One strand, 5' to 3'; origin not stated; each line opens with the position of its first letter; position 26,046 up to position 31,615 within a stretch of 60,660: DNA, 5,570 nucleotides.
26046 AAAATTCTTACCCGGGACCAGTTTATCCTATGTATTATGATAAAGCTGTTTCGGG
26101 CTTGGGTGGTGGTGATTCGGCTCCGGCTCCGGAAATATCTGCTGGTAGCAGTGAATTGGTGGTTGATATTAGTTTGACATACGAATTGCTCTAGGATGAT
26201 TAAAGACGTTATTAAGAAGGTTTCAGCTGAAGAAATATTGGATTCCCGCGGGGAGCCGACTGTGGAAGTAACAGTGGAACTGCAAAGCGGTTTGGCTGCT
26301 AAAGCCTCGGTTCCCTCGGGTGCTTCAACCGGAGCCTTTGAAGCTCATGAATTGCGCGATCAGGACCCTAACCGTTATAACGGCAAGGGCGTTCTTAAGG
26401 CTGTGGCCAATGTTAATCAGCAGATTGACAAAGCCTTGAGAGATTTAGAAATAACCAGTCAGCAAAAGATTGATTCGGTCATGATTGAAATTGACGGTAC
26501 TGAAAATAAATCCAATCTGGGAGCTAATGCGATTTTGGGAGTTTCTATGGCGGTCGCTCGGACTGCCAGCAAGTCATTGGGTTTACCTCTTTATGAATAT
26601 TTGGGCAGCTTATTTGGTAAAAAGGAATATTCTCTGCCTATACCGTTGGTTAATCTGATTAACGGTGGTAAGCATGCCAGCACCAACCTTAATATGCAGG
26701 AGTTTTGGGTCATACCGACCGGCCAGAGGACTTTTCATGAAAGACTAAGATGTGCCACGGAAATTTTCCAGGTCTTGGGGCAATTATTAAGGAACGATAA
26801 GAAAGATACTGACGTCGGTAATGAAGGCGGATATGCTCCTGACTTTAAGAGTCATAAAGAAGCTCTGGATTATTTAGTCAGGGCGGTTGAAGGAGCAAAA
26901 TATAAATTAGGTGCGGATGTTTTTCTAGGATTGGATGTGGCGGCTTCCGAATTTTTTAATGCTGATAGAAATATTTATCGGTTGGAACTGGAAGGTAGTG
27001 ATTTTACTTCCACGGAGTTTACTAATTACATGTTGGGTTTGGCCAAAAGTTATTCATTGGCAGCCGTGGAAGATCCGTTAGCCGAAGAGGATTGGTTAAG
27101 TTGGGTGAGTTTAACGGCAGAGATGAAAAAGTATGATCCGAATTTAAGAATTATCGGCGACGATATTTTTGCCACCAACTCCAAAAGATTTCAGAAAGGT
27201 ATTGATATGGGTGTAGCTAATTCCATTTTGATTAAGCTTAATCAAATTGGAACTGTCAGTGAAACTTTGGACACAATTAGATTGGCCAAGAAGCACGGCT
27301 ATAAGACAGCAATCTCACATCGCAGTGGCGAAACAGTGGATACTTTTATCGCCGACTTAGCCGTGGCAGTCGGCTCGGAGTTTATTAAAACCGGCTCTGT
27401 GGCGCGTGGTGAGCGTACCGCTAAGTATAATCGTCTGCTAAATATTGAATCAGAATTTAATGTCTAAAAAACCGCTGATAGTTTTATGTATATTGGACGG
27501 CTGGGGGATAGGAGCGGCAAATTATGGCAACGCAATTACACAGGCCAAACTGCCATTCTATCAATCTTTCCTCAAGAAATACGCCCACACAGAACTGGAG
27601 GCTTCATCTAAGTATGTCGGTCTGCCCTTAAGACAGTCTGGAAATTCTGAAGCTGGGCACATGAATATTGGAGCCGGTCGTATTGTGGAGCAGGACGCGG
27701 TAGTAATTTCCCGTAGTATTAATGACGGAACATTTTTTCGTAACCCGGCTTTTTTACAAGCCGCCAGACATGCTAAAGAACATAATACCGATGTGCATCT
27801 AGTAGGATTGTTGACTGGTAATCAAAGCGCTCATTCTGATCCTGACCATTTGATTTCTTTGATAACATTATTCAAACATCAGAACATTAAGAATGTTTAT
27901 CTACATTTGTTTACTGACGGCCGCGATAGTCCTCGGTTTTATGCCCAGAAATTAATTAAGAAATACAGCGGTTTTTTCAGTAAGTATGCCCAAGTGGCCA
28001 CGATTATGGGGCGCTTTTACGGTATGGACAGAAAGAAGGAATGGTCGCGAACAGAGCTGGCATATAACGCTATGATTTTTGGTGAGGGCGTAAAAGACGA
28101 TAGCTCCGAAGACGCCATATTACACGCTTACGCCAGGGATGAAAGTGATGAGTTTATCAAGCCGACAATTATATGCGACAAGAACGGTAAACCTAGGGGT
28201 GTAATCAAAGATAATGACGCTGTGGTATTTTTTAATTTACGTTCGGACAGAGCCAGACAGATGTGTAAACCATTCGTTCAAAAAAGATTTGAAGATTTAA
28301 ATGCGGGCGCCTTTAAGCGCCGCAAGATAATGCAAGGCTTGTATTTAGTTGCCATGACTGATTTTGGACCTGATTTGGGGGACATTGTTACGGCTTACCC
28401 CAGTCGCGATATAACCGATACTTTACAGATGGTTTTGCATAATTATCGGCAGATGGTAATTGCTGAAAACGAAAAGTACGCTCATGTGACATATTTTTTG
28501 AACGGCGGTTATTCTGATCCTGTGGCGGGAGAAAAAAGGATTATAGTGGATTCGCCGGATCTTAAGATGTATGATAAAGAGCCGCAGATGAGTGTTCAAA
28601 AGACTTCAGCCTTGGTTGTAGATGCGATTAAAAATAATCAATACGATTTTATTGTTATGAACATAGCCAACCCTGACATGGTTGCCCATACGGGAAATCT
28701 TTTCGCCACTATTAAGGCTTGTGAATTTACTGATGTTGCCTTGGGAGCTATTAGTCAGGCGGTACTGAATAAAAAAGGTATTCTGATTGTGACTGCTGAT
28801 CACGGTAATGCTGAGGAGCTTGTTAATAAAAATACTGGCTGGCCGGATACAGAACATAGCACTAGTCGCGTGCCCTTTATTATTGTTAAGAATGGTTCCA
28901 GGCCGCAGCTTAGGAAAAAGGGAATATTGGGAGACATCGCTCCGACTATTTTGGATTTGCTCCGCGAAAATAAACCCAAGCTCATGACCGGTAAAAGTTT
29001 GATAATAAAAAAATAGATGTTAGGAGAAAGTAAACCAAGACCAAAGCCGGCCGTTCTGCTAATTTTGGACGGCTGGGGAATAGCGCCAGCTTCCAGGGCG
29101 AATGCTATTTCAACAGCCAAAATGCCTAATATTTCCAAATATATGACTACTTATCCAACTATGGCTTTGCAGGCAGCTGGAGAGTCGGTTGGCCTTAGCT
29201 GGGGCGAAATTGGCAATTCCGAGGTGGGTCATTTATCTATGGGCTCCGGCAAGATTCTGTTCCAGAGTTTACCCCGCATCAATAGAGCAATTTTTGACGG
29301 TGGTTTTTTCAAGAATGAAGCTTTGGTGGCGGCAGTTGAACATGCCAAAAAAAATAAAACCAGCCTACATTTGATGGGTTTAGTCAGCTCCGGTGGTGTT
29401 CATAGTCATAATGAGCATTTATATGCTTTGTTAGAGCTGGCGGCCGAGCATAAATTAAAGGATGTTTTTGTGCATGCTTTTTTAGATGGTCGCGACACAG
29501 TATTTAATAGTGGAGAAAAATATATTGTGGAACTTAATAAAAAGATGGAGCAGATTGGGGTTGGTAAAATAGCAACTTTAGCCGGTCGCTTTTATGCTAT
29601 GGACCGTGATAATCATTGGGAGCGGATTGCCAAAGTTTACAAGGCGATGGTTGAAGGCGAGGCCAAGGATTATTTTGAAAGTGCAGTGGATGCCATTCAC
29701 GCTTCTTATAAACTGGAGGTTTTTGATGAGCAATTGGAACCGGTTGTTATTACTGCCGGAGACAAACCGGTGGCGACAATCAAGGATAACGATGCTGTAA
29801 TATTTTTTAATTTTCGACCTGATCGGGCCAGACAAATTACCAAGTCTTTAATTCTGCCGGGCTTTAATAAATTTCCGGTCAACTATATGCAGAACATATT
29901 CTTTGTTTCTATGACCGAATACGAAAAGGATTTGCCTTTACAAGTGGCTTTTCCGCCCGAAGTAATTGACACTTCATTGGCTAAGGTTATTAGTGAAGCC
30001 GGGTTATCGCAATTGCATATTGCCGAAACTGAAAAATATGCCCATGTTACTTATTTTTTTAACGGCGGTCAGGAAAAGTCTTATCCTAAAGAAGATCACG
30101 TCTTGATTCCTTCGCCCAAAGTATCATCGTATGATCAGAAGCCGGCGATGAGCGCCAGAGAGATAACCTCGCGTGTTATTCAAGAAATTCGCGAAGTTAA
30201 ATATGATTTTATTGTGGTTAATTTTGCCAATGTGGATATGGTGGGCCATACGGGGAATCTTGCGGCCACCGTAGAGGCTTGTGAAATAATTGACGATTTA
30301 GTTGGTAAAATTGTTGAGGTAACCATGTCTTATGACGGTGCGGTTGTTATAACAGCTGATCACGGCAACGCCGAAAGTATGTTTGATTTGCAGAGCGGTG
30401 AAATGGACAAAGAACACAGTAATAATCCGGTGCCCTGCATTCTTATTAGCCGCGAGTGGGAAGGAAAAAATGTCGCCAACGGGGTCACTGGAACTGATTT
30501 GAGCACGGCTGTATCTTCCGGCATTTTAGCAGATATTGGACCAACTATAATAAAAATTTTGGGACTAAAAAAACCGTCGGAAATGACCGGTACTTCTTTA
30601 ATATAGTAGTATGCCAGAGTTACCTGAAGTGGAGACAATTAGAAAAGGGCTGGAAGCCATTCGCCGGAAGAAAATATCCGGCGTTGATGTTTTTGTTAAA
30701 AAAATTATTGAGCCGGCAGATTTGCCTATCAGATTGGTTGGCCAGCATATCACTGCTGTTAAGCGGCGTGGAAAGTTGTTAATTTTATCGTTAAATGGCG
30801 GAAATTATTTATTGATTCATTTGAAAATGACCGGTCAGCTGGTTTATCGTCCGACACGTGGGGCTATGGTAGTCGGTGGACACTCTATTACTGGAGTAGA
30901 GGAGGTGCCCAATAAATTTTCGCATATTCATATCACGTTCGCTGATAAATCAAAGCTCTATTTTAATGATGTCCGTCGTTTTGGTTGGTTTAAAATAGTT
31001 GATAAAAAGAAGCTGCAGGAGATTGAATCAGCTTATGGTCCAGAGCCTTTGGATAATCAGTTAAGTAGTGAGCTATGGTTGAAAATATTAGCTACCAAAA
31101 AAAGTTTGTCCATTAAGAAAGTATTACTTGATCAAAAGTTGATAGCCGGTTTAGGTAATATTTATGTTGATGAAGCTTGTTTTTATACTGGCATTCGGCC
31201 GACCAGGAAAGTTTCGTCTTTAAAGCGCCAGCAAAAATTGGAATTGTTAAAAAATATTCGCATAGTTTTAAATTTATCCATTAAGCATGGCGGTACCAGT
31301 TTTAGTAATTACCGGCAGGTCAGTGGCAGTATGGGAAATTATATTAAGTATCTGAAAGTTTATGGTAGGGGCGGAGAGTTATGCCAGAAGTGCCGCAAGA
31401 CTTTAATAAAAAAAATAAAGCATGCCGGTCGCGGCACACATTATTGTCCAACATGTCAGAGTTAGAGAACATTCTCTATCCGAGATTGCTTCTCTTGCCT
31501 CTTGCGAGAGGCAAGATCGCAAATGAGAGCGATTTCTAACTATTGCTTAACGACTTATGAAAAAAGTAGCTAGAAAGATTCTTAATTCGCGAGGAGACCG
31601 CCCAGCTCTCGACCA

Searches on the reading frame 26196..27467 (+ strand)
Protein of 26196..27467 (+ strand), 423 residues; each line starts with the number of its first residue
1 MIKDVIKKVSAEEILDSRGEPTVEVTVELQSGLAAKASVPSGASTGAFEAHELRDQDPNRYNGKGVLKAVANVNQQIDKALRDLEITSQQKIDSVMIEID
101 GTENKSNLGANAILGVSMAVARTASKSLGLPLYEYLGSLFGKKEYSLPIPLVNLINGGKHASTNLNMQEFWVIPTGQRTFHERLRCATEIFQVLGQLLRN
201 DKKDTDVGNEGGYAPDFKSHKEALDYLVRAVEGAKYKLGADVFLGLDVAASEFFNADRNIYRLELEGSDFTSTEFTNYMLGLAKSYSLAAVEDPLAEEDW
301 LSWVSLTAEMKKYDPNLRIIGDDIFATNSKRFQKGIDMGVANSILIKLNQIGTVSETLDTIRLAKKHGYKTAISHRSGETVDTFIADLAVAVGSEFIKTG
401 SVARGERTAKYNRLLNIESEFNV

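Call 8: search_protein_families(library=pfam, proteins=[window:26196-27467:+], max_evalue=0.001)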
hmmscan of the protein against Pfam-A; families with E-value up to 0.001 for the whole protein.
window:26196-27467:+ (423 aa): 4 families
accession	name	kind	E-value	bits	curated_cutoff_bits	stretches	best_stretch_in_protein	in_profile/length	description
PF00113.28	Enolase_C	-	2.5e-94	316.3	21.5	1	145-421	2-281/296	Enolase, C-terminal TIM barrel domain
PF03952.21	Enolase_N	-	2e-58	196.7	35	1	6-136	1-131/131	Enolase, N-terminal domain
PF13378.12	MR_MLE_C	-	1.4e-05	25.3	29.4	1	276-382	61-160/219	Enolase C-terminal domain-like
PF07476.17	MAAL_C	-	0.00013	21.7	27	1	283-393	103-217/249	Methylaspartate ammonia-lyase C-terminus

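Call 42: find_encoding_contigs(protein=window:26196-27467:+, flank=1000, max_places=3)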
Protein window:26196-27467:+ (423 aa): 13 contigs read that carry it; 3 places shown.
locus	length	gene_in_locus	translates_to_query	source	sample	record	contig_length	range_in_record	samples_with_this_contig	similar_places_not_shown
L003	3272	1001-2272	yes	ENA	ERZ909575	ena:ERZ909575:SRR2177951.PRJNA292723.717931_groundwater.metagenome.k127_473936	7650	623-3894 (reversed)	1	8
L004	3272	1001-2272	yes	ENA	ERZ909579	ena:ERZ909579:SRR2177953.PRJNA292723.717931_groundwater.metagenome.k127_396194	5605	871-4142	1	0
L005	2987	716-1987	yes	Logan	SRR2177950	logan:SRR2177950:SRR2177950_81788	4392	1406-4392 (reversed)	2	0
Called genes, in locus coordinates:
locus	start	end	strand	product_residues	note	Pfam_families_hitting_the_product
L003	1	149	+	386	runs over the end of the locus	PF00162:PGK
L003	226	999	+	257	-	PF04402:SIMPL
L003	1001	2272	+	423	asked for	PF03952:Enolase_N, PF00113:Enolase_C, PF13378:MR_MLE_C (weak)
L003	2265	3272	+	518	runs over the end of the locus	PF01676:Metalloenzyme, PF00884:Sulfatase (faint), PF06415:iPGM_N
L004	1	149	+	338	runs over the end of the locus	?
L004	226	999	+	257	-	PF04402:SIMPL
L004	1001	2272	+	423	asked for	PF03952:Enolase_N, PF00113:Enolase_C, PF13378:MR_MLE_C (weak)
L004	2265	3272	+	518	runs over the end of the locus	PF01676:Metalloenzyme, PF00884:Sulfatase (faint), PF06415:iPGM_N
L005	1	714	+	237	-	?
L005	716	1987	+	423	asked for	PF03952:Enolase_N, PF00113:Enolase_C, PF13378:MR_MLE_C (weak)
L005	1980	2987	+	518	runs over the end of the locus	PF01676:Metalloenzyme, PF00884:Sulfatase (faint), PF06415:iPGM_N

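Call 43: list_cluster_members(proteins=[window:26196-27464:+, window:24184-25341:+, window:18843-19157:+, window:11268-11744:+])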
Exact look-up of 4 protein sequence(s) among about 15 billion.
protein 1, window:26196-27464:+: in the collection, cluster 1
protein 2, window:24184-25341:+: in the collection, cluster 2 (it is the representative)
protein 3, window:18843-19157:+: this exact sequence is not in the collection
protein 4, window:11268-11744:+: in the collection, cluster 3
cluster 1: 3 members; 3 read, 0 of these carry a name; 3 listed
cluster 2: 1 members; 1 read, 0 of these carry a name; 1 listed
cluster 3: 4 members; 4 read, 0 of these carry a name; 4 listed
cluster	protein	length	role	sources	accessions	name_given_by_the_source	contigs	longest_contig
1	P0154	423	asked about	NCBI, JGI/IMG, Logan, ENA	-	-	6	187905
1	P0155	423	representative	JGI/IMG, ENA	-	-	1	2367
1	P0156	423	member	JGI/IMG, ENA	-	-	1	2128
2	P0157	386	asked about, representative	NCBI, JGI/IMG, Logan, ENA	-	-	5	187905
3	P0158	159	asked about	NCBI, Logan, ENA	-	-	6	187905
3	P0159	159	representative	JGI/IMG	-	-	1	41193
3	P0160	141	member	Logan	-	-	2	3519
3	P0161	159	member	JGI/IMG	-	-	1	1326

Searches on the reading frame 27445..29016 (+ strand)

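Call 61: search_protein_families(library=pfam, proteins=[window:27445-29016:+], max_evalue=0.0001)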
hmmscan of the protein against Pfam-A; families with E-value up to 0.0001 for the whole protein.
window:27445-29016:+ (523 aa): 3 families
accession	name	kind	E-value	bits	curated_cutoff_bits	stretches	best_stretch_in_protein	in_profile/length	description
PF01676.23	Metalloenzyme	-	1.8e-63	214.8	24.3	1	12-507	3-249/252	Metalloenzyme superfamily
PF06415.18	iPGM_N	-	1.3e-62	211.6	27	1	88-307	1-215/217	BPG-independent PGAM N-terminus (iPGM_N)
PF00884.28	Sulfatase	-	6.5e-06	26.1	25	0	425-506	209-299/301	Sulfatase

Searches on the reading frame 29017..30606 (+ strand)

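Call 61: search_protein_families(library=pfam, proteins=[window:29017-30606:+], max_evalue=0.0001)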
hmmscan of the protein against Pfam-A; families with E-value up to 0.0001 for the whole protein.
window:29017-30606:+ (529 aa): 2 families
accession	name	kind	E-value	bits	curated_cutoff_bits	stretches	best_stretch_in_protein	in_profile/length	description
PF06415.18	iPGM_N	-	9.4e-84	280.7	27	1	88-304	1-217/217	BPG-independent PGAM N-terminus (iPGM_N)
PF01676.23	Metalloenzyme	-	9.6e-74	248.5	24.3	1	10-519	1-252/252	Metalloenzyme superfamily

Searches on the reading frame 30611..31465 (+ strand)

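Call 61: search_protein_families(library=pfam, proteins=[window:30611-31465:+], max_evalue=0.0001)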
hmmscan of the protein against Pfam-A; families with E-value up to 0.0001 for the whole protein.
window:30611-31465:+ (284 aa): 3 families
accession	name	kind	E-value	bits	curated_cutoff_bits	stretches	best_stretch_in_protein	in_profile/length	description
PF01149.29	Fapy_DNA_glyco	-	1e-29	104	25.5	1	1-126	1-116/117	Formamidopyrimidine-DNA glycosylase N-terminal domain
PF06831.19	H2TH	-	5.6e-21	74.8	34.7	1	143-232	2-90/93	Formamidopyrimidine-DNA glycosylase H2TH domain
PF06827.20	zf-FPG_IleRS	-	1.2e-08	35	21.3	1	255-284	1-29/30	Zinc finger found in FPG and IleRS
